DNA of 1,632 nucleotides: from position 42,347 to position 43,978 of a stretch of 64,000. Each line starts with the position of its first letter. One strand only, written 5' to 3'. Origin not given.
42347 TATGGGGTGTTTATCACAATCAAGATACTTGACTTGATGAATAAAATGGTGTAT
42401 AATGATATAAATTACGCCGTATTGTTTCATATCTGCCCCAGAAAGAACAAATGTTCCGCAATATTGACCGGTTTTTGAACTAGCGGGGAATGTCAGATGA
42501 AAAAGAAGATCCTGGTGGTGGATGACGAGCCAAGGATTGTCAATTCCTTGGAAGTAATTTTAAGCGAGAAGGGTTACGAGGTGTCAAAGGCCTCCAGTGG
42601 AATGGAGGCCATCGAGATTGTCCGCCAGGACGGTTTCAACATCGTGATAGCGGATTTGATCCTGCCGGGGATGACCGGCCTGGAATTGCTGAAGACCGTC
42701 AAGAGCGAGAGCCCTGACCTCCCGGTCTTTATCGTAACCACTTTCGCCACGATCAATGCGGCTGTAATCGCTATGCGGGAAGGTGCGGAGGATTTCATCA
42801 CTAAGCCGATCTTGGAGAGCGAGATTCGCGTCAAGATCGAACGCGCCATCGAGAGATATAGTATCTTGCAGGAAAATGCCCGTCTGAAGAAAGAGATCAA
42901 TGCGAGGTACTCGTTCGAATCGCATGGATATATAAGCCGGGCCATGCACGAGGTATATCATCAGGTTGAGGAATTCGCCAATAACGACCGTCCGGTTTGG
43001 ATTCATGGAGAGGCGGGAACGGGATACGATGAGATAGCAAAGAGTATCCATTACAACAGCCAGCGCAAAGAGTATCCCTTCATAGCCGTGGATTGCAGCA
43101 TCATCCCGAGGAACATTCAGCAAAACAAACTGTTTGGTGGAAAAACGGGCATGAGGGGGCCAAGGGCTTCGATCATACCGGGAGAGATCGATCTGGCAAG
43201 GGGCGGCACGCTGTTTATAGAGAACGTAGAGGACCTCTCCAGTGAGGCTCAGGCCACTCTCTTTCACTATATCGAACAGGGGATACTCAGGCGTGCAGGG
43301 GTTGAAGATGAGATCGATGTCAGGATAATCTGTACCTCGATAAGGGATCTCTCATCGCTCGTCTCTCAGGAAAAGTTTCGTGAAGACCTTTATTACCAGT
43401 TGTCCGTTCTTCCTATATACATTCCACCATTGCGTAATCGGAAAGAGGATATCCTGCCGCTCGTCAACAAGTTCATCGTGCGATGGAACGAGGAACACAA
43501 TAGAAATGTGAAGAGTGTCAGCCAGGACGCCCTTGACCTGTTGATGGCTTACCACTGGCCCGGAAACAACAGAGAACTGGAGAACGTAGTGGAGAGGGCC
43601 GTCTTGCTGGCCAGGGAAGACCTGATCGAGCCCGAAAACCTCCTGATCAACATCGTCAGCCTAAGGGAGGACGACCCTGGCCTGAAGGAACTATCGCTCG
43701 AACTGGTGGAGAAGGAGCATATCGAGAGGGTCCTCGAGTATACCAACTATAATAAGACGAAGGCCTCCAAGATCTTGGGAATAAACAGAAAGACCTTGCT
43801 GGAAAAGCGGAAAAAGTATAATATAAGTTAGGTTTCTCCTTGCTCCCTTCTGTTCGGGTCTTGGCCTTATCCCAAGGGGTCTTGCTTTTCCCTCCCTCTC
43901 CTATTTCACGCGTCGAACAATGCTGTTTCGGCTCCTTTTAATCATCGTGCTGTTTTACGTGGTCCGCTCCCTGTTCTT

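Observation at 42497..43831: NtrC-like response regulator whose sigma-54 activation domain appears catalytically dead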

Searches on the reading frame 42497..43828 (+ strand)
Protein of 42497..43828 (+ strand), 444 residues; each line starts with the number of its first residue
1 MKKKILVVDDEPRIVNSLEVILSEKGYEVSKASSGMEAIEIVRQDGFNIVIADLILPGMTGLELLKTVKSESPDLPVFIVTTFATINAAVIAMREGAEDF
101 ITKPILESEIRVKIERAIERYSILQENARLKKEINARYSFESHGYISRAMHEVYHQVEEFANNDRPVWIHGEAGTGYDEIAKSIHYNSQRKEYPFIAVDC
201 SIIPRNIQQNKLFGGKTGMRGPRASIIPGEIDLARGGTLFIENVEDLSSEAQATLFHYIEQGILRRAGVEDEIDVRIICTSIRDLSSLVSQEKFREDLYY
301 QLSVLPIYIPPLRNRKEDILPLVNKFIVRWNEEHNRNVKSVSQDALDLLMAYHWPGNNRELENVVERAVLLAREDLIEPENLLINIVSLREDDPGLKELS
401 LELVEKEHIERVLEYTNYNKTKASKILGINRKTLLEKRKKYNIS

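Call 3: search_protein_families(library=pfam, proteins=[window:42497-43828:+], max_evalue=0.01)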
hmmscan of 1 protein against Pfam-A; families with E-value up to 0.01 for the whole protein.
window:42497-43828:+ (444 aa): 6 families
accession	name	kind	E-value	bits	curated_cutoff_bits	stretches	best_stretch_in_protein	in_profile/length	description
PF00158.32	Sigma54_activat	-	1.4e-40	139.2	20.2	1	147-307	5-167/168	Sigma-54 interaction domain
PF00072.30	Response_reg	-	2.9e-28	98.7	30.2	1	5-114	1-110/111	Response regulator receiver domain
PF25601.1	AAA_lid_14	-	1e-24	86.5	27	1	313-387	1-75/87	AAA+ ATPase lid domain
PF14532.12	Sigma54_activ_2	-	3e-22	79.8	25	1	147-312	4-138/138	Sigma-54 interaction domain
PF02954.25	HTH_8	-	3.9e-14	52.5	22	1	400-441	1-42/42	Bacterial regulatory protein, Fis family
PF03709.21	OKR_DC_1_N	-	0.0087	16.7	29.3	0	16-121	7-111/111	Orn/Lys/Arg decarboxylase, N-terminal domain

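Call 4: search_protein_families(library=ncbifam, proteins=[window:42497-43828:+], max_evalue=0.01)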
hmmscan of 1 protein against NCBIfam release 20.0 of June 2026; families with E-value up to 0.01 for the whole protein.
window:42497-43828:+ (444 aa): 119 families (the best 25 are shown)
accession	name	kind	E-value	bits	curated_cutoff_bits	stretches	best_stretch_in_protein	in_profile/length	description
NF008469.0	PRK11361.1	equivalog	4.4e-94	315.8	714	1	3-443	5-456/461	acetoacetate metabolism transcriptional regulator AtoC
TIGR02915.1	PEP_resp_reg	equivalog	1.4e-91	307.6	502.6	1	5-443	1-444/445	PEP-CTERM-box response regulator transcription factor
TIGR01818.1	ntrC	equivalog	1.2e-86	291.4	558.6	1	5-382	1-377/463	nitrogen regulation protein NR(I)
NF051870.1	NAssimRespRegNtrX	equivalog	5.3e-84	282.7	600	1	3-382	2-381/452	nitrogen assimilation response regulator NtrX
NF007689.0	PRK10365.1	equivalog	7.6e-84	282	760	1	4-437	7-438/441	sigma-54-dependent response regulator transcription factor ZraR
NF041946.1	LuxO_transreg_Vib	equivalog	5.3e-83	279.3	800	1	19-380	13-374/463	quorum-sensing sigma-54 dependent transcriptional regulator LuxO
NF049963.1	RespRegFlgRCampy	domain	2.6e-77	260.5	750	1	5-443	3-429/429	fla regulon two-component system response regulator FlgR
NF011695.0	PRK15115.1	equivalog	1.6e-76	257.9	763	1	4-434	8-429/445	two-component system response regulator GlrR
NF041552.1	TF_PrdR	equivalog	5.6e-74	249.5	795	1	109-442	239-577/577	sigma-54 dependent transcriptional regulator PrdR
NF008485.2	PRK11388.1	equivalog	1.4e-70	238.4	551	1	135-443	326-637/643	dihydroxyacetone kinase operon transcriptional regulator DhaR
NF008176.1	PRK10923.1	equivalog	3.1e-69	233.8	620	1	3-372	4-371/469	nitrogen regulation protein NR(I)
TIGR01817.1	nifA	equivalog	5e-66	223.6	528.85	1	127-387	179-443/534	nif-specific transcriptional activator NifA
NF050807.1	TransRegFlbDCaul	equivalog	6.1e-64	216.5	750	1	21-442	19-439/454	sigma-54-dependent transcriptional regulator FlbD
NF041906.1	V4R_TF_MobR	exception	1.2e-60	205.6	999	1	133-441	224-544/544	phenol degradation transcriptional regulator MobR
NF038308.1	RNA_repair_RtcR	equivalog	5.2e-60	203.8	650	1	89-423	126-479/530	RNA repair transcriptional activator RtcR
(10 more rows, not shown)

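Call 5: search_solved_structures(query=window:42497-43828:+, show_alignments=3)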
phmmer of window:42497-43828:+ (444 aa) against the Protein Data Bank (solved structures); distinct sequences matched with E-value up to 0.001: 300 (the best 60 are shown).
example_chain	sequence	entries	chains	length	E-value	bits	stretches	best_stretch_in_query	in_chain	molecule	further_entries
4l4u_A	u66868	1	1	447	5e-94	318.6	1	4-443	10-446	Transcriptional regulator (NtrC family)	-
1ny5_A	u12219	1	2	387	1.4e-85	290.7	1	5-379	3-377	transcriptional regulator (NtrC family)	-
5ep0_A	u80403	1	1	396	3.7e-66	226.8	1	2-380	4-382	Putative repressor protein luxO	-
3dzd_A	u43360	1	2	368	4.5e-65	223.2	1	3-379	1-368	Transcriptional regulator (NtrC family)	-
5m7n_A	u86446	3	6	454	6.2e-57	196.4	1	3-382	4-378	Nitrogen assimilation regulatory protein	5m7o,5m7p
4ly6_A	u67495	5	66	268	3.6e-55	190.6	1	125-379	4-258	Transcriptional regulator (NtrC family)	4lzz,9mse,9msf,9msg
1ny6_A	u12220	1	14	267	4.4e-55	190.3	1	126-379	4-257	transcriptional regulator (NtrC family)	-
3m0e_A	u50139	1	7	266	9.7e-55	189.2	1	126-379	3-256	Transcriptional regulator (NtrC family)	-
1ojl_A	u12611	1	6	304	1.8e-54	188.3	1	147-438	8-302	TRANSCRIPTIONAL REGULATORY PROTEIN ZRAR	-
9qq6_C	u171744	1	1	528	4.8e-51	177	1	123-437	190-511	Nif-specific regulatory protein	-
8p53_C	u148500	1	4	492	2.2e-48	168.2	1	61-376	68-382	Transcriptional regulator FleQ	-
8pb9_D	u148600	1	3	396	1.8e-47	165.2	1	60-371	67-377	Transcriptional regulator FleQ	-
6iy8_A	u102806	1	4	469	3.1e-47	164.4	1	149-372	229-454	Positive regulator CapR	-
6jdl_A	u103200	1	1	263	1e-46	162.7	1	145-371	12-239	Nitrogen assimilation regulatory protein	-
5exx_A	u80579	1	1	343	1.5e-46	162.2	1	145-377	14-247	Transcriptional regulator FleQ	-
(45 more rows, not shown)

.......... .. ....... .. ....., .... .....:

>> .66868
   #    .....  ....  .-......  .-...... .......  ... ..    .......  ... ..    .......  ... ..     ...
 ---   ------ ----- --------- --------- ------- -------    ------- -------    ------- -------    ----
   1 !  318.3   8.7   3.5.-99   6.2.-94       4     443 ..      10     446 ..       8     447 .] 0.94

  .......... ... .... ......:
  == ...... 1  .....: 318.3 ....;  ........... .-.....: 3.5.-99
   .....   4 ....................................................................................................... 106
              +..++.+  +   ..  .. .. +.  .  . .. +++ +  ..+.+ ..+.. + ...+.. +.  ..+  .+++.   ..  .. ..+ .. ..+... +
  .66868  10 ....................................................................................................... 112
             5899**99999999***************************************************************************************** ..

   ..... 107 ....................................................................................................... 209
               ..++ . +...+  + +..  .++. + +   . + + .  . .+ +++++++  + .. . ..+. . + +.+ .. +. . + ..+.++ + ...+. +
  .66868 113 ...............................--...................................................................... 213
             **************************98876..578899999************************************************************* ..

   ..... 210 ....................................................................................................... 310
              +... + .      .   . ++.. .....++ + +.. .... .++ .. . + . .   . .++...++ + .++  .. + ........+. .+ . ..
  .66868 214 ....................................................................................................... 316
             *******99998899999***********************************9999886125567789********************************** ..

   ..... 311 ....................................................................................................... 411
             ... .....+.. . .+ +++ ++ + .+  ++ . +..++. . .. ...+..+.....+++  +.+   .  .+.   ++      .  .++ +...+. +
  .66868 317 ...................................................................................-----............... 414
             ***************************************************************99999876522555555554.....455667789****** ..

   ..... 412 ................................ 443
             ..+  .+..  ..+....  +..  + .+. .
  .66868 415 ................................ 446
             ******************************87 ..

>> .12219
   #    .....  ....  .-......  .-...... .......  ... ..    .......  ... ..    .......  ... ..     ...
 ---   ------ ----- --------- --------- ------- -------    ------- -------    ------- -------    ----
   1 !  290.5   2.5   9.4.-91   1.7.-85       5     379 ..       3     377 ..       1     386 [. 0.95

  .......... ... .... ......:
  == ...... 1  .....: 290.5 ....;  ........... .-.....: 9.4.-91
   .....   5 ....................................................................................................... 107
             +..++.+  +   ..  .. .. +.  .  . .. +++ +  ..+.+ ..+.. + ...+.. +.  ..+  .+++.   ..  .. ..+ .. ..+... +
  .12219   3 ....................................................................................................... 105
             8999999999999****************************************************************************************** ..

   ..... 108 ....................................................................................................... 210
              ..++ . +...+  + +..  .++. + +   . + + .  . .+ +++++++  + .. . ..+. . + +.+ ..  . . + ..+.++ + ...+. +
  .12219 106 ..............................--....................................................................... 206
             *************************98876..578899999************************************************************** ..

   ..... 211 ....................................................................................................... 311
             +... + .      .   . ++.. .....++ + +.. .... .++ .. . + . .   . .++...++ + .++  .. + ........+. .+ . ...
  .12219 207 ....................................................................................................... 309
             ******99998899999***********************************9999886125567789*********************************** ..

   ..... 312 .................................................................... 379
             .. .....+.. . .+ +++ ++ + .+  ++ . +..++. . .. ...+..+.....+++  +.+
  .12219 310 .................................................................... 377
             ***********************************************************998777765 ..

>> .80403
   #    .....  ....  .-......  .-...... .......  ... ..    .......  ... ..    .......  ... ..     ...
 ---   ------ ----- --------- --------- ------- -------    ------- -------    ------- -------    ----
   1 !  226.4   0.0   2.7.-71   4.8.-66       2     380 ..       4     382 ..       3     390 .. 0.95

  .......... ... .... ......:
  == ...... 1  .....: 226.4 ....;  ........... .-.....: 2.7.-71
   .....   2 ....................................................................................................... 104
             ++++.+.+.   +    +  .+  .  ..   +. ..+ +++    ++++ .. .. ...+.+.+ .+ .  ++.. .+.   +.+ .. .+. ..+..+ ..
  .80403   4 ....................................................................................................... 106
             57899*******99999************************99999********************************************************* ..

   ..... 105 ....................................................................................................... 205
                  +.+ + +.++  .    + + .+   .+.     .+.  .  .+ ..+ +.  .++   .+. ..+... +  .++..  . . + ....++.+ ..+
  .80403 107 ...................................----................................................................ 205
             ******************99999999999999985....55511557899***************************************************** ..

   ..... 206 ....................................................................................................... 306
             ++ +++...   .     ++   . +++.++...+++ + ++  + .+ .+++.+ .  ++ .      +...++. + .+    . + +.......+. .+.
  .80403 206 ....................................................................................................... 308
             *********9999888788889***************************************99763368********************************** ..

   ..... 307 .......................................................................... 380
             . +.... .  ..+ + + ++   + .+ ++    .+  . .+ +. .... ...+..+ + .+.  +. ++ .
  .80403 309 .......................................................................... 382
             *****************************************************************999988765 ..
